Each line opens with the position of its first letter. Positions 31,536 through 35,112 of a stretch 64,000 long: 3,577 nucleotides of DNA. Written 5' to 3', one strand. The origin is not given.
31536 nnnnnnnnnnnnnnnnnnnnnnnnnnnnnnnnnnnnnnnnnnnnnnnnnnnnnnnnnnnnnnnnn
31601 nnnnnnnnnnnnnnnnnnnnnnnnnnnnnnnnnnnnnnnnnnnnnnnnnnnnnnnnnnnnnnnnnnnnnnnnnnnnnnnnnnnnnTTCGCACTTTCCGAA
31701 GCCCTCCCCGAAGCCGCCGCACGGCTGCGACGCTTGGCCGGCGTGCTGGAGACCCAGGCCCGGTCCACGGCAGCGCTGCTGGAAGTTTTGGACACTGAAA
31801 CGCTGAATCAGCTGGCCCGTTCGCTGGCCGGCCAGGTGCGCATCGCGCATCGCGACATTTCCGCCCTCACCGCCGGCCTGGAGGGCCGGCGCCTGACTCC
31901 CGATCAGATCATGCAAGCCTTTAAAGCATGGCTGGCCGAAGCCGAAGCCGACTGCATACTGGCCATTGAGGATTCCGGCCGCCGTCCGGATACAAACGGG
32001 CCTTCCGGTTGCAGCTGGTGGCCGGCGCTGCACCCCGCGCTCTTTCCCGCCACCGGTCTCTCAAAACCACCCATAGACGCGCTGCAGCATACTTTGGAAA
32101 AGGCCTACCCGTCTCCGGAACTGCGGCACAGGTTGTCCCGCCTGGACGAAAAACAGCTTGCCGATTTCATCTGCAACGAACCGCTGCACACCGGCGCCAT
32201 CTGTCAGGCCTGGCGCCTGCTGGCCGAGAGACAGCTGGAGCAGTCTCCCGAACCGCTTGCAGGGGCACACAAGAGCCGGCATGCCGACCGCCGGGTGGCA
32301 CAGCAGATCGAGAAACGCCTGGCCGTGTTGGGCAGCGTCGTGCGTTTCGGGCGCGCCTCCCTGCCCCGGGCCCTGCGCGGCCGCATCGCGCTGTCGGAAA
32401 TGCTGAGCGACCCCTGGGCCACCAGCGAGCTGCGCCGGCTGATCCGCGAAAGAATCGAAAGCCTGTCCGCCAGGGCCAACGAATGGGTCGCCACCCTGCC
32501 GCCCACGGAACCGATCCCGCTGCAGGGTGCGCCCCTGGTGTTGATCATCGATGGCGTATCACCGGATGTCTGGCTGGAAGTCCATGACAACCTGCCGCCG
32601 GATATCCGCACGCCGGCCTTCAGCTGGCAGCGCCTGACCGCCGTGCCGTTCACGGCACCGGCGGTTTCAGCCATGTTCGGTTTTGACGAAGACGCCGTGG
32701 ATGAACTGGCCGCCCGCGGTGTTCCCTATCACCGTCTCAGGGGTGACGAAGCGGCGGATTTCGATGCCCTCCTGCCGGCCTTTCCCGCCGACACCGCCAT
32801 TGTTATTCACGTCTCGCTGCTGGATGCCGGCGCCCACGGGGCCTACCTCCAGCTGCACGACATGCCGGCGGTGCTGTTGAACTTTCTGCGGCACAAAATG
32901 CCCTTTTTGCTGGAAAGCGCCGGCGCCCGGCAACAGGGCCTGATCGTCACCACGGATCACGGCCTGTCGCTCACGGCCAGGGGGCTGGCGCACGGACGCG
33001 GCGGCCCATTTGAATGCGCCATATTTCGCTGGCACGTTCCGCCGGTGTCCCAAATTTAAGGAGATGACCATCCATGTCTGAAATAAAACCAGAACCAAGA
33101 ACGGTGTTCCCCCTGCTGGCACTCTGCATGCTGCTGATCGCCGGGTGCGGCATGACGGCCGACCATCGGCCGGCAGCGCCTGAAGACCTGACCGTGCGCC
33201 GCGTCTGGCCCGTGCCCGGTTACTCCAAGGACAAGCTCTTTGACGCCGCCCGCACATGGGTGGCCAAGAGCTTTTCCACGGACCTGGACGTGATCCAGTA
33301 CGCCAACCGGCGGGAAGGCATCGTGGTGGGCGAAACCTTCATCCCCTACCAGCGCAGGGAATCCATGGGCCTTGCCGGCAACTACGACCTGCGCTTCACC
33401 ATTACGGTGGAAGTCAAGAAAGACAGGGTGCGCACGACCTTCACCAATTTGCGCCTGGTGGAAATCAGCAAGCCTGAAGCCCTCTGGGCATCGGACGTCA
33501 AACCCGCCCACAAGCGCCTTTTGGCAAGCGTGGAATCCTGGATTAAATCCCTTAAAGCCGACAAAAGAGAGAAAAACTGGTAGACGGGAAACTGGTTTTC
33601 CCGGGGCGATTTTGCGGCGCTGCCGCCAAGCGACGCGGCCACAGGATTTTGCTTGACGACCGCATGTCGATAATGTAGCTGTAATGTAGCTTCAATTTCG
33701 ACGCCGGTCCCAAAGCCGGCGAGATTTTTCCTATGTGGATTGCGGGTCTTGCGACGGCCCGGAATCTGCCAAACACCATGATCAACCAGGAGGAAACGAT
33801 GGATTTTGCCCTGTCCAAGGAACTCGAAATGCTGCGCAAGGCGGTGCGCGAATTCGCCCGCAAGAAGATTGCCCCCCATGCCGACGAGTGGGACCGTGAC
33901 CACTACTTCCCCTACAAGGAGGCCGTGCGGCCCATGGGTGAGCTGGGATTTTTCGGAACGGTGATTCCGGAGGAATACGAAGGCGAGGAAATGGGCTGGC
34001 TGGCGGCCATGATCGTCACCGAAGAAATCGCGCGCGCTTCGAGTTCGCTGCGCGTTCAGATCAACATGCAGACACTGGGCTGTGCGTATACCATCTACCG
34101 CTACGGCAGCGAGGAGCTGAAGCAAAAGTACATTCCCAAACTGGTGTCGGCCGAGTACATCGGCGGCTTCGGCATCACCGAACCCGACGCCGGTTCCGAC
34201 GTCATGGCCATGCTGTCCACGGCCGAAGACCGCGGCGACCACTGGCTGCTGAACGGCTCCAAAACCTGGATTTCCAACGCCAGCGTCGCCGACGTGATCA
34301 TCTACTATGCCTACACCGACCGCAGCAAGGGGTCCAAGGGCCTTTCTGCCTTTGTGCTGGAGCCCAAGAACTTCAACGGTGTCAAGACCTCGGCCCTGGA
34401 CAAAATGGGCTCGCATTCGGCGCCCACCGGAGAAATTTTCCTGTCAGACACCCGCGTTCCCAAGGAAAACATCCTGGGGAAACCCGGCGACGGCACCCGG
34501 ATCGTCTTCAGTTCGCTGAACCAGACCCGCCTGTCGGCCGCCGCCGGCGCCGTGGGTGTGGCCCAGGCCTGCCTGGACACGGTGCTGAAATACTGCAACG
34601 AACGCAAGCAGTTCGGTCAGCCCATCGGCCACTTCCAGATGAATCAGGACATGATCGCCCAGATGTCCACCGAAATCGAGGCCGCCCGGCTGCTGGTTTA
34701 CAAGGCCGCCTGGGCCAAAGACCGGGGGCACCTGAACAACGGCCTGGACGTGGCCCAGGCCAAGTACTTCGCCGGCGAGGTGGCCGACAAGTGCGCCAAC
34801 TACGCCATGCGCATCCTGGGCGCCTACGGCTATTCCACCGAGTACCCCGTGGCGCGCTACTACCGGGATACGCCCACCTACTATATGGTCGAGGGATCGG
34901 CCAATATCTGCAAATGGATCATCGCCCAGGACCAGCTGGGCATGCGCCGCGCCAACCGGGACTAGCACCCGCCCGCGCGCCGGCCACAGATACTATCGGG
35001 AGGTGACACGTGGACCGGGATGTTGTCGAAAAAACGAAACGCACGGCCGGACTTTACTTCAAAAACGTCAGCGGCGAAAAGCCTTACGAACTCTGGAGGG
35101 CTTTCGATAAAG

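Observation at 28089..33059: One 1,656-aa polypeptide joins a BrxC/PglY-type P-loop ATPase to a PglZ-type phosphatase domain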

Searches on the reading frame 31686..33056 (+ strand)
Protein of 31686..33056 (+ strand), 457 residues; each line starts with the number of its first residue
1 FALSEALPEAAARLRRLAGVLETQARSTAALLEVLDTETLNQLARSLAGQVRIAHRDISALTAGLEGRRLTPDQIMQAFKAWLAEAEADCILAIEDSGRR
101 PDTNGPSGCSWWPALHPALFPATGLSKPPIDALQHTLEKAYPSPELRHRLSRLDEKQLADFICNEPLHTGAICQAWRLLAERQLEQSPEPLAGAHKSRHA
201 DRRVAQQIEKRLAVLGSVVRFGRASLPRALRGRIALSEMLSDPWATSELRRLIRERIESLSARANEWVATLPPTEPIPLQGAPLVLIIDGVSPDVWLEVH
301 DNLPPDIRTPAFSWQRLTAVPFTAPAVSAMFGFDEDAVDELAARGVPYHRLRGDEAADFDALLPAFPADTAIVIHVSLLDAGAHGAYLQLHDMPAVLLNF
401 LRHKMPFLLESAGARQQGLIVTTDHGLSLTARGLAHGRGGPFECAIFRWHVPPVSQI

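Call 22: search_solved_structures(query=A1, max_evalue=10)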
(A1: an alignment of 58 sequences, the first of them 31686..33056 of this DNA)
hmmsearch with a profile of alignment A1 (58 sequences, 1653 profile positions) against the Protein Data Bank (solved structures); distinct sequences matched with E-value up to 10: 11.
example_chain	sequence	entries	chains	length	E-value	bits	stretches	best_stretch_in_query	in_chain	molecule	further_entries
9zn5_A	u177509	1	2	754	3.1e-12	48.3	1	31-335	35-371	BrxC-BrxB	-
9zll_A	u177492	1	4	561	1.4e-11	46.1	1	31-335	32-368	Putative conjugative transfer protein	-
9zdx_C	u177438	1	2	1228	8.2e-11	43.6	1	31-335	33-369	BREX system P-loop protein BrxC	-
6een_D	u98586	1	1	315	1.8e-05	25.9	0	729-768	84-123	Designer Pentatricopeptide Protein dPPR10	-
4m4w_J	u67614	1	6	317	0.0041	18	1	55-147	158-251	Primosomal protein DnaI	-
7z15_K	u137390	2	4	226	0.044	14.6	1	30-109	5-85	Alpha-D-ribose 1-methylphosphonate 5-triphosphate synthase subunit PhnL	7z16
2w58_A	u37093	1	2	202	0.19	12.5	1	58-101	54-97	PRIMOSOME COMPONENT (HELICASE LOADER)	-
5he8_A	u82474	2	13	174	0.49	11.2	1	54-90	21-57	Helicase loader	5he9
2kjq_A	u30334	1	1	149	0.63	10.8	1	51-95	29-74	DnaA-related protein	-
4ozs_A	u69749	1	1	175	0.7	10.6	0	729-768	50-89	Alpha solenoid protein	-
9ge6_B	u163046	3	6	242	2.1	9.1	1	46-93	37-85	Uncharacterized ABC transporter ATP-binding protein YbbA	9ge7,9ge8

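Call 29: predict_structure(alignment_id=A1)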
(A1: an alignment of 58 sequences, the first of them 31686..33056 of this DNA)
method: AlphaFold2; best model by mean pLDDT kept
length: 457 residues; sequences in the alignment: 58
mean_pLDDT: 89.4   pTM: 0.76
mean pLDDT of the five models: 89.4, 88.2, 87.7, 87.6, 86.2
residues with pLDDT >= 90: 311; 70-90: 109; 50-70: 28; < 50: 9
segments of 3 or more residues with pLDDT < 50: 99-106
pLDDT, mean of each block of 10 residues (from residue 1): 68 83 73 84 72 79 90 93 81 68 53 79 66 91 96 96 96 98 88 85 95 96 96 98 97 97 98 98 97 98 87 97 98 98 98 89 93 97 93 97 94 95 97 94 98 80
secondary structure, 60 per line:
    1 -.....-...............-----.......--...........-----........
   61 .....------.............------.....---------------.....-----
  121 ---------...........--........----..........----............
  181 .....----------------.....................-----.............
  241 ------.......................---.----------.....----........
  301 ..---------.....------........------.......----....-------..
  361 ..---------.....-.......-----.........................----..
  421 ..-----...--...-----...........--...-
elements in order: H2-6 H8-22 H28-34 H37-47 E53-57 H58-65 H72-84 E91-95 H111-115 H130-140 H143-150 H155-164 H169-185 H202-222 H228-240 H247-269 E284-288 H293-302 E312-316 H323-330 H337-343 E348-351 H359-362 E372-376 H378-384 H390-414 E419-422 E428-430 E433-435 H441-444 E445-451

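Call 31: fold_search(model_id=the predicted structure, library=pdb)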
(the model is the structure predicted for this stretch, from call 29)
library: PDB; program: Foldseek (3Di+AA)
matches with E <= 10: 709; with E <= 0.001: 20
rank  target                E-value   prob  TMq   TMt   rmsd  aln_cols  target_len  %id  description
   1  8tfm_A                1.2e-07  1.00  0.28  0.26  20.5       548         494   11  PorX with Zn (primitive orthorhombic crystal form) (released 2024-04-17)
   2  8thp_A                1.6e-07  1.00  0.28  0.26  19.9       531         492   11  PorX phosphatase null mutant (T271V) (released 2024-04-17)
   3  8p6f_A                1.7e-07  1.00  0.27  0.25  20.1       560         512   12  Crystal structure of PorX-Fj (released 2024-04-03)
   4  8tef_D                1.7e-07  1.00  0.27  0.24  20.3       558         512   11  PorX primitive monoclinic crystal form (released 2024-04-17)
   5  8tef_A                1.9e-07  1.00  0.27  0.24  20.2       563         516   11  PorX primitive monoclinic crystal form (released 2024-04-17)
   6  8p6f_B                3.7e-07  1.00  0.28  0.26  19.7       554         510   11  Crystal structure of PorX-Fj (released 2024-04-03)
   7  8tef_C                3.7e-07  1.00  0.26  0.24  21.3       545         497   11  PorX primitive monoclinic crystal form (released 2024-04-17)
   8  7pv7_A                6.5e-07  1.00  0.24  0.22  20.0       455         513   12  Crystal structure of dimeric Porphyromonas gingivalis PorX, a type 9 secretion system response regulator. (released 2022-12-14)
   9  8thp_B                7.3e-07  1.00  0.26  0.24  20.2       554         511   11  PorX phosphatase null mutant (T271V) (released 2024-04-17)
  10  8ted_B                2.0e-06  1.00  0.26  0.23  20.6       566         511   11  PorX primitive orthorhombic crystal form (released 2024-04-17)
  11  7pvk_A                2.8e-06  1.00  0.25  0.23  17.7       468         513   12  X-ray structure of dimeric PorX (T272A mutant), in complex with pGpG. (released 2022-12-14)
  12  8ted_A                3.7e-06  1.00  0.28  0.25  20.1       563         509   11  PorX primitive orthorhombic crystal form (released 2024-04-17)
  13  8tff_B                3.9e-06  1.00  0.29  0.26  20.0       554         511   11  PorX with BeF3 phosphate analog (released 2024-04-17)
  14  8tff_A                3.9e-06  1.00  0.25  0.23  20.7       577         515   10  PorX with BeF3 phosphate analog (released 2024-04-17)
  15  9zn5_B                9.0e-06  1.00  0.33  0.20  10.7       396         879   14  Hybrid model of a dimer of BrxC-BrxB fusion complexed with PglZ from the Acinetobacter BREX system (released 2026-04-08)
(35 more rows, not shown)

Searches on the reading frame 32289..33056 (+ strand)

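Call 9: search_protein_families(library=pfam, proteins=[window:32439-33056:+, window:32289-33056:+], max_evalue=10)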
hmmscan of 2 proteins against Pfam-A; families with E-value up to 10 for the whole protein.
window:32439-33056:+ (206 aa): 0 families

window:32289-33056:+ (256 aa): 1 family
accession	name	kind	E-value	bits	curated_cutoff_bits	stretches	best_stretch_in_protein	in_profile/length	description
PF07304.16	SRA1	-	0.17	12.1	23.3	1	2-46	60-104/147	Steroid receptor RNA activator (SRA1)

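Call 10: search_protein_families(library=padloc, proteins=[window:32439-33056:+, window:32289-33056:+], max_evalue=10)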
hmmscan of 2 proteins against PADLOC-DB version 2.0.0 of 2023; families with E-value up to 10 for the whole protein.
window:32439-33056:+ (206 aa): 0 families

window:32289-33056:+ (256 aa): 0 families

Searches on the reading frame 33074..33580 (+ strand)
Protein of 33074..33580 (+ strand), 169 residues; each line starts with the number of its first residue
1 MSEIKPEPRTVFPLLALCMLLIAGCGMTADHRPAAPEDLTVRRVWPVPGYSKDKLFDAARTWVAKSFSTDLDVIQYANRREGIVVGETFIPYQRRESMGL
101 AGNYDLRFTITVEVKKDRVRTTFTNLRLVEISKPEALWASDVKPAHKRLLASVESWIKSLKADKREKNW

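Call 6: search_protein_families(library=pfam, proteins=[window:33074-33580:+], max_evalue=1)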
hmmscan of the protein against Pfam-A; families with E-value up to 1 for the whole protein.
window:33074-33580:+ (169 aa): 1 family
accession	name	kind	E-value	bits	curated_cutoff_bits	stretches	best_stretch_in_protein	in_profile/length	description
PF14730.11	DUF4468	-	5.1e-12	46.5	22.6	1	44-127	4-89/92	Domain of unknown function (DUF4468) with TBP-like fold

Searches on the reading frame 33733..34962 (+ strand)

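Call 6: search_protein_families(library=pfam, proteins=[window:33733-34962:+], max_evalue=1)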
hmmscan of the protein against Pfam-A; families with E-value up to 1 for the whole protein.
window:33733-34962:+ (410 aa): 4 families
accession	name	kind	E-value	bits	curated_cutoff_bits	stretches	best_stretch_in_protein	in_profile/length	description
PF00441.29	Acyl-CoA_dh_1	-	1.5e-45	155.4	22.4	1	252-399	1-147/150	Acyl-CoA dehydrogenase, C-terminal domain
PF02771.21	Acyl-CoA_dh_N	-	3e-38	131.1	22.9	1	29-141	2-113/113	Acyl-CoA dehydrogenase, N-terminal domain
PF02770.24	Acyl-CoA_dh_M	-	2.6e-22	79.2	33.3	1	146-239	2-96/97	Acyl-CoA dehydrogenase, middle domain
PF08028.16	Acyl-CoA_dh_2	-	1.9e-19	70.7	22.7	1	268-382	2-125/134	Acyl-CoA dehydrogenase, C-terminal domain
